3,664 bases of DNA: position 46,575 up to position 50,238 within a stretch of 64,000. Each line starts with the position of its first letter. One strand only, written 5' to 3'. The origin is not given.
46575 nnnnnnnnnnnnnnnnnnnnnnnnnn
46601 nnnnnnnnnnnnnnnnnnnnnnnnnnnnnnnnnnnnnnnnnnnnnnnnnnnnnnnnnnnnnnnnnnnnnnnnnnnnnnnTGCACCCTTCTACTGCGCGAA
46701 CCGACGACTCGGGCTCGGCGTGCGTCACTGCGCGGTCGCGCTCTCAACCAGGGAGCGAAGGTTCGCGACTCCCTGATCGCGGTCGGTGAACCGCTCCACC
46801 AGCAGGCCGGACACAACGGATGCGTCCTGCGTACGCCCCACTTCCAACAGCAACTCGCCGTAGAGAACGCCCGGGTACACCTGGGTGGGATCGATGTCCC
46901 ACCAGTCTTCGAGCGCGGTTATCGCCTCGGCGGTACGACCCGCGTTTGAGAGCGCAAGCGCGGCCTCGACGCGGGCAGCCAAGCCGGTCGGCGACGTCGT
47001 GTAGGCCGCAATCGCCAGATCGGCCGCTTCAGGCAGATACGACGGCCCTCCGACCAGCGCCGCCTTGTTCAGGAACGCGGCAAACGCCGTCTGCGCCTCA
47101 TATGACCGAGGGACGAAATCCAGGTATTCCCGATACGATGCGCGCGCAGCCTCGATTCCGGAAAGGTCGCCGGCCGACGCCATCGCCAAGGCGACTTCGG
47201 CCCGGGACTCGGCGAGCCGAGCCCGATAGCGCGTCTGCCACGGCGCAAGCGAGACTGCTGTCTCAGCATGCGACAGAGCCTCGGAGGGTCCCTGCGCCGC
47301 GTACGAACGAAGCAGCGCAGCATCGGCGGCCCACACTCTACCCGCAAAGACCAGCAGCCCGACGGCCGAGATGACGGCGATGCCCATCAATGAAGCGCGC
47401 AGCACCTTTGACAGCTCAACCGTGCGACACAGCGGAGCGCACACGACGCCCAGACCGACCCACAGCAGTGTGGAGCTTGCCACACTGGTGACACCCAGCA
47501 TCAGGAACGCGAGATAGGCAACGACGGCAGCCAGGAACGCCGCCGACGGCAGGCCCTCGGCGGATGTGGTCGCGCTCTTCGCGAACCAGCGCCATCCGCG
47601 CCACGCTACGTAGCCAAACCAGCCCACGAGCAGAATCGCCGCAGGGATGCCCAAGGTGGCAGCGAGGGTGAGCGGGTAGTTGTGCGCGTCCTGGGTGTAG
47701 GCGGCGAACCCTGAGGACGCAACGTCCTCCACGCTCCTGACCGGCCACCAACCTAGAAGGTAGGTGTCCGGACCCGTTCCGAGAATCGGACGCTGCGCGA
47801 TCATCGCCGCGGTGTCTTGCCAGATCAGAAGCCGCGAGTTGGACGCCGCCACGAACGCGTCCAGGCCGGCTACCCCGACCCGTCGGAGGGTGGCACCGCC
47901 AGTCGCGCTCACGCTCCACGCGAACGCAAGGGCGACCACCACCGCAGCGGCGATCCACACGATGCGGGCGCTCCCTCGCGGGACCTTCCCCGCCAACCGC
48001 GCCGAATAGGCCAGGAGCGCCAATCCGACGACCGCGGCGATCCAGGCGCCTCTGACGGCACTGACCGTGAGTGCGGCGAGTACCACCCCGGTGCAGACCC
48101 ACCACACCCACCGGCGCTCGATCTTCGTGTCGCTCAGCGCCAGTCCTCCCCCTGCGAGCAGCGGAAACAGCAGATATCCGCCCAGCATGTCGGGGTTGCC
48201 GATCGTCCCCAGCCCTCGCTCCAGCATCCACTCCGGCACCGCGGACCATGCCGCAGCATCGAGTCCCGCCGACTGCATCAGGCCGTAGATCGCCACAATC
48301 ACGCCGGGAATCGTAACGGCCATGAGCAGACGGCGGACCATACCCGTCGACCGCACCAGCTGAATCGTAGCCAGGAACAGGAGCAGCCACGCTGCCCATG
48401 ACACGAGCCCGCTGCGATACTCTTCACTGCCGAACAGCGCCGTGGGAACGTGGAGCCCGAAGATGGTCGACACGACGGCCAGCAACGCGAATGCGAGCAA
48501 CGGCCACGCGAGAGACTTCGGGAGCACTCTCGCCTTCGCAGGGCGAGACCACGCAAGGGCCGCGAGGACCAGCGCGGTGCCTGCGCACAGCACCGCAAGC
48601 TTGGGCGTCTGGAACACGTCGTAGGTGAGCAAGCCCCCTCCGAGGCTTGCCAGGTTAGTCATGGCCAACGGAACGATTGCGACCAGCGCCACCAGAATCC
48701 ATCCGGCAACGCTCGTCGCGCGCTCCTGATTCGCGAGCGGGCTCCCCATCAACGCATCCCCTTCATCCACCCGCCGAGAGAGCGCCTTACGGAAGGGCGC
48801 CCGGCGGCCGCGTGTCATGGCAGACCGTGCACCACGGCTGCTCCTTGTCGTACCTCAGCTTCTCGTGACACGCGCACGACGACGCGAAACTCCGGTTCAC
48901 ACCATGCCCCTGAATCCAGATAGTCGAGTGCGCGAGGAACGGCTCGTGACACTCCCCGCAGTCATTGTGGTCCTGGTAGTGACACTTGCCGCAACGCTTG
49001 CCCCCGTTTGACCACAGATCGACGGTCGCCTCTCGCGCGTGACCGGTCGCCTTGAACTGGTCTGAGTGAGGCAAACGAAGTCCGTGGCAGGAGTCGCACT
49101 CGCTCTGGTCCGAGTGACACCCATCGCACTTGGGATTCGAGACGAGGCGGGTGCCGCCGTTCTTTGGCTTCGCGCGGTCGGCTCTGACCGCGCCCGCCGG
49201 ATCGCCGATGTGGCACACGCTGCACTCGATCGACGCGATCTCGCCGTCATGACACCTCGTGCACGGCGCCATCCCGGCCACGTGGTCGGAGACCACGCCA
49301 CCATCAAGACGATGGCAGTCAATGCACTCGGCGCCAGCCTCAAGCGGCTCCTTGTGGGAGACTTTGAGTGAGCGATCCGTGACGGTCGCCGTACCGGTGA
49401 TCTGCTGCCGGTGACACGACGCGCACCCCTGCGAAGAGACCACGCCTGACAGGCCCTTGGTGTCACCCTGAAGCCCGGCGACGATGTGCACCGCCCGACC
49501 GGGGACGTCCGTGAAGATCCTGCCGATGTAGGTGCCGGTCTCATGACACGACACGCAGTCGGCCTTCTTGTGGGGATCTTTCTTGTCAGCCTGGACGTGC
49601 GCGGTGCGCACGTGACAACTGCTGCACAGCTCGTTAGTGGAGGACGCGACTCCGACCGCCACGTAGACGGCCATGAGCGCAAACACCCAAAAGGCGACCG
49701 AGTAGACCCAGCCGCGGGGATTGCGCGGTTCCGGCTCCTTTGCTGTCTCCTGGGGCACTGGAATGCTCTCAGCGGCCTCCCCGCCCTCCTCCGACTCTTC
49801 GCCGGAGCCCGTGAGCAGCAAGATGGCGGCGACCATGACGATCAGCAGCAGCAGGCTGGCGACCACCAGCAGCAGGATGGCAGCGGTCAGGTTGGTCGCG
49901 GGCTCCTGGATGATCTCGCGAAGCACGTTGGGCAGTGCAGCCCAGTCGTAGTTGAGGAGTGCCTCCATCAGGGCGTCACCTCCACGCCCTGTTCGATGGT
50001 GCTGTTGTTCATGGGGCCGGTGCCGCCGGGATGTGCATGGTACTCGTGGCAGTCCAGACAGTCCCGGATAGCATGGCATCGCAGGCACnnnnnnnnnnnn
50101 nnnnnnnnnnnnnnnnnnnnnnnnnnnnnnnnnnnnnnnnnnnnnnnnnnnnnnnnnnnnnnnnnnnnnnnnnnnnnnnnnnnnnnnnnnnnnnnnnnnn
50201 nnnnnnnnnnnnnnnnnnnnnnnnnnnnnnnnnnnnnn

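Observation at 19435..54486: Integrated model: a glycosylated cytochrome nanowire system in a monoderm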

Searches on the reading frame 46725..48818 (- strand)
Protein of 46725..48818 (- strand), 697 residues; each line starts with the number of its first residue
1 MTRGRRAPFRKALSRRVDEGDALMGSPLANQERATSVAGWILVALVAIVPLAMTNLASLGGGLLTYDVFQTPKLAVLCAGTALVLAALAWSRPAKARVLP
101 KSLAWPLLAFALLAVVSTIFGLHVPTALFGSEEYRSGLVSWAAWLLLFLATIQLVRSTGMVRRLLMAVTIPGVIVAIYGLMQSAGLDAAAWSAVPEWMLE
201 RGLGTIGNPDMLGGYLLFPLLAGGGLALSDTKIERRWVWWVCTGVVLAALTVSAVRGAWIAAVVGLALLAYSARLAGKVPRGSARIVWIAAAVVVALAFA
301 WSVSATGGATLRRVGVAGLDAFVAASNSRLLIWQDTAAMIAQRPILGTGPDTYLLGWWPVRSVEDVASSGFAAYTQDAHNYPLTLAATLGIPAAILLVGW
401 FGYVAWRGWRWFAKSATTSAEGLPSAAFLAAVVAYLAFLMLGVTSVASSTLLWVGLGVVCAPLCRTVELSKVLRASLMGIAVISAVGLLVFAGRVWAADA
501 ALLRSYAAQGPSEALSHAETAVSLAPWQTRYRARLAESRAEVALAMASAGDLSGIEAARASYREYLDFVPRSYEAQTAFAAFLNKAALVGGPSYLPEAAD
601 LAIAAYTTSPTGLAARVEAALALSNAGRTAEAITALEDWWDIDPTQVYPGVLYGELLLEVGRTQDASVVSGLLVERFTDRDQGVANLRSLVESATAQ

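Call 6: search_protein_families(library=pfam, proteins=[window:46725-48818:-])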
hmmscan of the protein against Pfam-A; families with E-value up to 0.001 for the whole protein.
window:46725-48818:- (697 aa): 2 families
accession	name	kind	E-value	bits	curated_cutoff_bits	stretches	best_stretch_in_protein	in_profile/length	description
PF04932.20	Wzy_C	-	1e-15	58.3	31.7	1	246-398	6-149/149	O-Antigen ligase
PF14559.12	TPR_19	-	6.3e-05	23.7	25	0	597-645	9-57/68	Tetratricopeptide repeat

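Call 39: search_protein_families(library=ncbifam, proteins=[window:46725-48818:-], max_evalue=0.01)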
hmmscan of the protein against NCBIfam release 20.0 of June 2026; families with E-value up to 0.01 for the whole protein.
window:46725-48818:- (697 aa): 1 family
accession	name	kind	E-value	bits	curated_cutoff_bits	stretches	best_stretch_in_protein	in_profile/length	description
TIGR00947.1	2A73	equivalog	2.6e-09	36.6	366.4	1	76-436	44-394/425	IctB family putative bicarbonate transporter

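Call 52: find_homologous_proteins(query=window:46725-48818:-)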
Query window:46725-48818:- (697 aa): 13 proteins with E <= 0.001 among 8000 candidates.
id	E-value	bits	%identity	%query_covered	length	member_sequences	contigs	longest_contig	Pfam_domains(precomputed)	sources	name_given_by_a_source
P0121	0.0e+0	1416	100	97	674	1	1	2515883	PF04932.21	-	-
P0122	1.8e-106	375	38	96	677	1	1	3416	PF04932.21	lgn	-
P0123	3.8e-70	255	33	90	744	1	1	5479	PF14559.13,PF13431.13,PF12895.14,PF13428.13,PF13181.13,PF04932.21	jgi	jgi:putative inorganic carbon (HCO3(-)) transporter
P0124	1.1e-65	240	33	90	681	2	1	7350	PF14559.13,PF13431.13,PF13414.13,PF00515.35,PF13432.13,PF13181.13,PF07719.24,PF04932.21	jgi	-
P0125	3.9e-62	229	32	96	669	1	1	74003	PF14559.13,PF13428.13,PF04932.21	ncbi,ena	-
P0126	2.5e-55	206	30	96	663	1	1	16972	PF14559.13,PF04932.21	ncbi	-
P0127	2.4e-10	58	27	47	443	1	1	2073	PF04932.21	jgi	jgi:O-antigen ligase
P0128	6.4e-9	53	27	39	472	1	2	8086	PF04932.21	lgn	-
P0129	1.5e-8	52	29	45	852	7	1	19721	PF04932.21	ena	-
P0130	2.9e-6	44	29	23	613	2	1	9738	PF13428.13,PF04932.21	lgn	-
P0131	3.1e-6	44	26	56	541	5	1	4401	PF04932.21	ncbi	ncbi:hypothetical protein DCC79_14145, partial [bacterium]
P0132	4.1e-6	44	27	50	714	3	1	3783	PF04932.21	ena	-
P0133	7.3e-4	36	25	9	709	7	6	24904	PF04932.21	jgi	jgi:hypothetical protein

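Call 53: find_encoding_contigs(protein=P0124, flank=10000, max_places=2)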
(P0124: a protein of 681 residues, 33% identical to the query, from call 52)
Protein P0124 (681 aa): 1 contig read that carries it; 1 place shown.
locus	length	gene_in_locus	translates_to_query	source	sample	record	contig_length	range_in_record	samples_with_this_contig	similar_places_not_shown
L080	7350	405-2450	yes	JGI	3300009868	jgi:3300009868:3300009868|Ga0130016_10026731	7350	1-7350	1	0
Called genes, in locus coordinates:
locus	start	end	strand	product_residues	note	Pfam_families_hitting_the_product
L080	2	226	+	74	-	?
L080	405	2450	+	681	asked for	PF04932:Wzy_C, PF00515:TPR_1 (faint), PF07719:TPR_2 (faint), PF13181:TPR_8 (faint), PF13431:TPR_17 (faint), PF13414:TPR_11 (weak), PF13432:TPR_16 (weak), PF14559:TPR_19 (weak)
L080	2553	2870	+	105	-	PF01909:NTP_transf_2, PF18765:Polbeta (weak)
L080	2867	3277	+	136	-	PF05168:HEPN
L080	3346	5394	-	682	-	PF04932:Wzy_C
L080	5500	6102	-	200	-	PF01558:POR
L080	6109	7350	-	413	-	?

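Call 54: find_encoding_contigs(protein=P0126, flank=10000, max_places=2)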
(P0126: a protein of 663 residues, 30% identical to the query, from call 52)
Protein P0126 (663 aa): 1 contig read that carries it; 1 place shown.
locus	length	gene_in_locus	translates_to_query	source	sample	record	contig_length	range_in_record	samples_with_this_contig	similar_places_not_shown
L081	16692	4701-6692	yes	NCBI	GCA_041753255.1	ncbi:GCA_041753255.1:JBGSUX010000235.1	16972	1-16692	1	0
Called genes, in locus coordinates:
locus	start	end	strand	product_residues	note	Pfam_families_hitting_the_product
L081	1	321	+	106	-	?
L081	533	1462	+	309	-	PF14522:Cytochrome_C7 (faint), PF14537:Cytochrom_c3_2 (faint)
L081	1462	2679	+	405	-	PF14522:Cytochrome_C7 (faint), PF14537:Cytochrom_c3_2 (faint)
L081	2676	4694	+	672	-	PF04932:Wzy_C, PF14559:TPR_19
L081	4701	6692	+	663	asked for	PF04932:Wzy_C, PF14559:TPR_19 (weak)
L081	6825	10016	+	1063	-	PF14522:Cytochrome_C7 (faint)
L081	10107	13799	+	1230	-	PF14522:Cytochrome_C7 (faint), PF20773:InhA-like_MAM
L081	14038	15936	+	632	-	PF14522:Cytochrome_C7 (faint)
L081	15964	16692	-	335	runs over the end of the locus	?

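Call 55: find_encoding_contigs(protein=P0123, flank=10000, max_places=2)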
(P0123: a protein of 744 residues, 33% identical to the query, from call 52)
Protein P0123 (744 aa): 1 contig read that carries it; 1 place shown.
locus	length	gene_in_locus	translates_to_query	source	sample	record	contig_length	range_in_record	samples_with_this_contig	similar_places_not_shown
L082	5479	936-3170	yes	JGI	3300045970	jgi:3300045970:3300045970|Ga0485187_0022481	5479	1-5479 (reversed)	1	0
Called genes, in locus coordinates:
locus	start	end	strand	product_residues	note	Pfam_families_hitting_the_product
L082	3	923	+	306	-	?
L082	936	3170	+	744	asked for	PF04932:Wzy_C, PF13428:TPR_14 (faint), PF13431:TPR_17 (faint), PF13181:TPR_8 (faint), PF12895:ANAPC3 (weak), PF14559:TPR_19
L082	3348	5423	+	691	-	PF13428:TPR_14 (faint), PF04932:Wzy_C, PF13432:TPR_16, PF14559:TPR_19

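Call 59: search_solved_structures(query=A4, max_evalue=1, show_alignments=1)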
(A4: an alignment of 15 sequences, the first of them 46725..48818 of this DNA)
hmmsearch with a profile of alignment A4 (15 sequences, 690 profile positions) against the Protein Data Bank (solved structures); distinct sequences matched with E-value up to 1: 281 (the best 60 are shown).
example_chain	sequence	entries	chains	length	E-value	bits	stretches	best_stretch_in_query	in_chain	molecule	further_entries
9qhb_A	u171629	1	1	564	4.5e-58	200.1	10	554-677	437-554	Engineered tetratricopeptide repeat protein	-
8bu0_A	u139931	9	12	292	1.9e-33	118.8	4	590-675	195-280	Consensus tetratricopeptide repeat protein | Crystal structure of an 8-repeat consensus TPR superhelix with Zinc. | Monomer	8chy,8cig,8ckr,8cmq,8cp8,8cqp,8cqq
9qhc_A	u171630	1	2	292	9.4e-29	103.2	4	589-670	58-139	Engineered tetratricopeptide repeat protein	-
8ch0_A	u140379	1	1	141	7.6e-17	63.9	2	588-670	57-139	Consensus tetratricopeptide repeat protein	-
2fo7_A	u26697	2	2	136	7.9e-17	63.8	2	588-670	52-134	SYNTHETIC CONSENSUS TPR PROTEIN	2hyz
7yea_A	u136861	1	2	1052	9.7e-17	63.5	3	572-681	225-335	UDP-N-acetylglucosamine--peptide N-acetylglucosaminyltransferase 110 kDa subunit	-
7yeh_B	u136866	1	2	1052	1e-16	63.5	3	572-681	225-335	UDP-N-acetylglucosamine--peptide N-acetylglucosaminyltransferase 110 kDa subunit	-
7ntf_A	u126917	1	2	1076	1e-16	63.4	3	572-681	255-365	Isoform 1 of UDP-N-acetylglucosamine--peptide N-acetylglucosaminyltransferase 110 kDa subu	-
1w3b_A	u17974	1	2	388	2.2e-16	62.4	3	572-681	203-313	UDP-N-ACETYLGLUCOSAMINE--PEPTIDE N-ACETYLGLUCOSAMINYLTRANSFERASE 110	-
6eou_A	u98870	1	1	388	3.6e-16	61.6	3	572-681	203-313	UDP-N-acetylglucosamine--peptide N-acetylglucosaminyltransferase 110 kDa subunit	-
9gzg_A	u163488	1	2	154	1.1e-14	56.7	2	589-677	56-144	Engineered CTPR protein with glutamic acids for conductivity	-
6xt9_D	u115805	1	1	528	9.7e-14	53.6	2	583-668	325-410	Bardet-Biedl syndrome 4 protein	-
7obi_A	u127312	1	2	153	2e-12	49.3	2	596-680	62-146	CTPR-rv4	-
1na0_A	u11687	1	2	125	2.1e-12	49.2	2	605-672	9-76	designed protein CTPR3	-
6vbu_4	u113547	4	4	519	4.1e-12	48.2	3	582-668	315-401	Bardet-Biedl syndrome 4 protein homolog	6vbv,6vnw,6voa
7tpg_B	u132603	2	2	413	2.7e-11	45.5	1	220-416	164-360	Putative cell surface polysaccharide polymerase/ligase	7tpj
9rmk_A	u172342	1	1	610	5.1e-08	34.7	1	149-393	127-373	Oligosaccharyltransferase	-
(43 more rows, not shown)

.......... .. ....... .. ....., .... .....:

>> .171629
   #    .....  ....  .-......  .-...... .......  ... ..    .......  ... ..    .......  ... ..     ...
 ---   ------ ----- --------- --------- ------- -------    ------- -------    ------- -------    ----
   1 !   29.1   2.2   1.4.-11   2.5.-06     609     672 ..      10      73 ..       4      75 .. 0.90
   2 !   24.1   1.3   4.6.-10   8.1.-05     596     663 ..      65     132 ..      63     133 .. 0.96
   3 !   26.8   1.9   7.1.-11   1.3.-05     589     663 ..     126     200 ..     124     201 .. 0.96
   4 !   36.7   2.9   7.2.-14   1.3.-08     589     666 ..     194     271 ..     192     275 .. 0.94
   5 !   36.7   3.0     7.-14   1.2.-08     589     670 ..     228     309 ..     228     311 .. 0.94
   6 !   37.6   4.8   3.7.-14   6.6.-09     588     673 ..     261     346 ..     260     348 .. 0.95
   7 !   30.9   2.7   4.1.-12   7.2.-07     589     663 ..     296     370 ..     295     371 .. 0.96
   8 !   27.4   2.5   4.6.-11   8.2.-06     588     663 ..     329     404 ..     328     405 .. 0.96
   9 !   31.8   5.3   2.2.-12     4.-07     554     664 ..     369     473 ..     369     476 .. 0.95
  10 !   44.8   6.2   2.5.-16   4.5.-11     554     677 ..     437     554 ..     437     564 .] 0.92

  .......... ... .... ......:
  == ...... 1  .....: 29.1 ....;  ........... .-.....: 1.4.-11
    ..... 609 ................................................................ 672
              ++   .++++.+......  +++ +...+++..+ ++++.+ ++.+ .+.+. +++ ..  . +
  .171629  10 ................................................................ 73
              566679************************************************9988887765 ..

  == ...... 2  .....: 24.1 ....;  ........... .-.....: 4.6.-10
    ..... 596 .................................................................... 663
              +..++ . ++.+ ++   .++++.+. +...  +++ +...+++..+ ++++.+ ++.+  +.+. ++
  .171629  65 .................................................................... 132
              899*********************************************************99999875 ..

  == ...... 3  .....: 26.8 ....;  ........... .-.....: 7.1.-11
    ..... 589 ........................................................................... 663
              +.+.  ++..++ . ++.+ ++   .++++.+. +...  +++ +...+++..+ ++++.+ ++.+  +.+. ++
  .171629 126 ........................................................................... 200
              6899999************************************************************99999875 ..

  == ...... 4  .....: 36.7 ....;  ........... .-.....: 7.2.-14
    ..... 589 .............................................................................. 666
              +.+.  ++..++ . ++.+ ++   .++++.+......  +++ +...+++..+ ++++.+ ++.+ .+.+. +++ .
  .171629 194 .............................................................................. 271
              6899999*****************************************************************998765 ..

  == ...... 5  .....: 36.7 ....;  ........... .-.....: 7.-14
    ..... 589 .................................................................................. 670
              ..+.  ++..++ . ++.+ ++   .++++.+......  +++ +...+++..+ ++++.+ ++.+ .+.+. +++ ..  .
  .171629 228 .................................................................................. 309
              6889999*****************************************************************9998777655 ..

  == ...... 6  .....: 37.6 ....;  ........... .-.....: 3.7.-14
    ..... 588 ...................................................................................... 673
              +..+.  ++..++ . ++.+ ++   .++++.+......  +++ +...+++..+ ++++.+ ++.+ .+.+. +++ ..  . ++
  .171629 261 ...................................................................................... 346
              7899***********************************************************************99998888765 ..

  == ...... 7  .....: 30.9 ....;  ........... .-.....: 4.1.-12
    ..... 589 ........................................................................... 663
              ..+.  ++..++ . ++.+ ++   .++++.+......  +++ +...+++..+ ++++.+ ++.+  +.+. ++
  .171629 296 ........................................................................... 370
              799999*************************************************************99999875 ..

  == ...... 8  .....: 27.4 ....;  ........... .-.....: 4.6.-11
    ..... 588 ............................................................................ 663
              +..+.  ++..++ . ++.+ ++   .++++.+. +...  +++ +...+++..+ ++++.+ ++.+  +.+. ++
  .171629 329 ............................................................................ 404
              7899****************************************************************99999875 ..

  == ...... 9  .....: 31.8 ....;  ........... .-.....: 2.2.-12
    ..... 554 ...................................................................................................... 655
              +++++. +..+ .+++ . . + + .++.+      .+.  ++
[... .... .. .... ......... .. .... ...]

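Call 68: find_encoding_contigs(protein=P0122, flank=10000, max_places=2)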
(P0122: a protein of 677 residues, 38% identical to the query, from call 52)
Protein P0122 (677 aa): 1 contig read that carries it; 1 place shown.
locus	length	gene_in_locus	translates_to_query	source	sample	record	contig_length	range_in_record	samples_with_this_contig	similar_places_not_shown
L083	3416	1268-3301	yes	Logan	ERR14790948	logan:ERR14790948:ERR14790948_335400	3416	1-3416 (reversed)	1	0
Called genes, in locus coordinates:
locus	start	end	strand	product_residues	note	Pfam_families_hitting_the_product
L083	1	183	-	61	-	?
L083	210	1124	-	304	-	PF01063:Aminotran_4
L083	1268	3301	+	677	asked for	PF04932:Wzy_C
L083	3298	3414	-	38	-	?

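Call 69: find_encoding_contigs(protein=P0129, flank=10000, max_places=2)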
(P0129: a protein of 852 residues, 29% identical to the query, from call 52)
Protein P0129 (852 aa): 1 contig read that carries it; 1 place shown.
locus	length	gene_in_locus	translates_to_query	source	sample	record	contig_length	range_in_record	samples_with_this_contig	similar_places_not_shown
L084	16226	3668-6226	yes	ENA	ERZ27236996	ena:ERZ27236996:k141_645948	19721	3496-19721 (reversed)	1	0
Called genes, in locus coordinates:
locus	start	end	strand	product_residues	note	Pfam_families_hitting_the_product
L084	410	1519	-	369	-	-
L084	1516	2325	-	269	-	PF04542:Sigma70_r2, PF04545:Sigma70_r4 (weak), PF08281:Sigma70_r4_2 (weak)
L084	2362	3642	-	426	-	PF13439:Glyco_transf_4, PF20706:GT4-conflict, PF13477:Glyco_trans_4_2 (weak), PF13579:Glyco_trans_4_4, PF00534:Glycos_transf_1, PF13692:Glyco_trans_1_4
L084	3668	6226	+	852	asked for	PF04932:Wzy_C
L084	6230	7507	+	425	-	PF03721:UDPG_MGDP_dh_N, PF00984:UDPG_MGDP_dh, PF03720:UDPG_MGDP_dh_C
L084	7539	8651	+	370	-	PF00953:Glycos_transf_4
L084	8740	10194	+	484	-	-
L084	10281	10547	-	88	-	PF10066:DUF2304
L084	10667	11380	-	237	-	PF00535:Glycos_transf_2, PF13641:Glyco_tranf_2_3 (weak)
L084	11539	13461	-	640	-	-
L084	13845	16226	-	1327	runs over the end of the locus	PF00534:Glycos_transf_1, PF13692:Glyco_trans_1_4, PF20706:GT4-conflict (weak), PF07021:MetW, PF08241:Methyltransf_11, PF08242:Methyltransf_12, PF13489:Methyltransf_23, PF13649:Methyltransf_25, +1 more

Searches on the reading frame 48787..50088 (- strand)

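Call 6: search_protein_families(library=pfam, proteins=[window:48787-50088:-])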
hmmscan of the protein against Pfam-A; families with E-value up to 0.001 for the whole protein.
window:48787-50088:- (433 aa): 3 families
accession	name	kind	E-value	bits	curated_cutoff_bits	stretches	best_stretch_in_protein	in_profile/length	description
PF14522.11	Cytochrome_C7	-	5.8e-12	45.7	24.8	1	219-281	13-67/67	Cytochrome c7 and related cytochrome c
PF14537.11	Cytochrom_c3_2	-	3.6e-06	27.8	25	0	154-185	8-36/79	Cytochrome c3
PF03264.19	Cytochrom_NNT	-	3.3e-05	24.1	24.1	1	218-260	124-165/174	NapC/NirT cytochrome c family, N-terminal region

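Call 39: search_protein_families(library=ncbifam, proteins=[window:48787-49968:-], max_evalue=0.01)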
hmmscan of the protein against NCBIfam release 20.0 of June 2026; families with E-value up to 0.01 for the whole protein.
window:48787-49968:- (393 aa): 1 family
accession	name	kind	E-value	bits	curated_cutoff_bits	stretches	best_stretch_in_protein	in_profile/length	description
NF006283.1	PRK08455.1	equivalog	0.0011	18.6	187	1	28-77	16-65/182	flagellar basal body-associated protein FliL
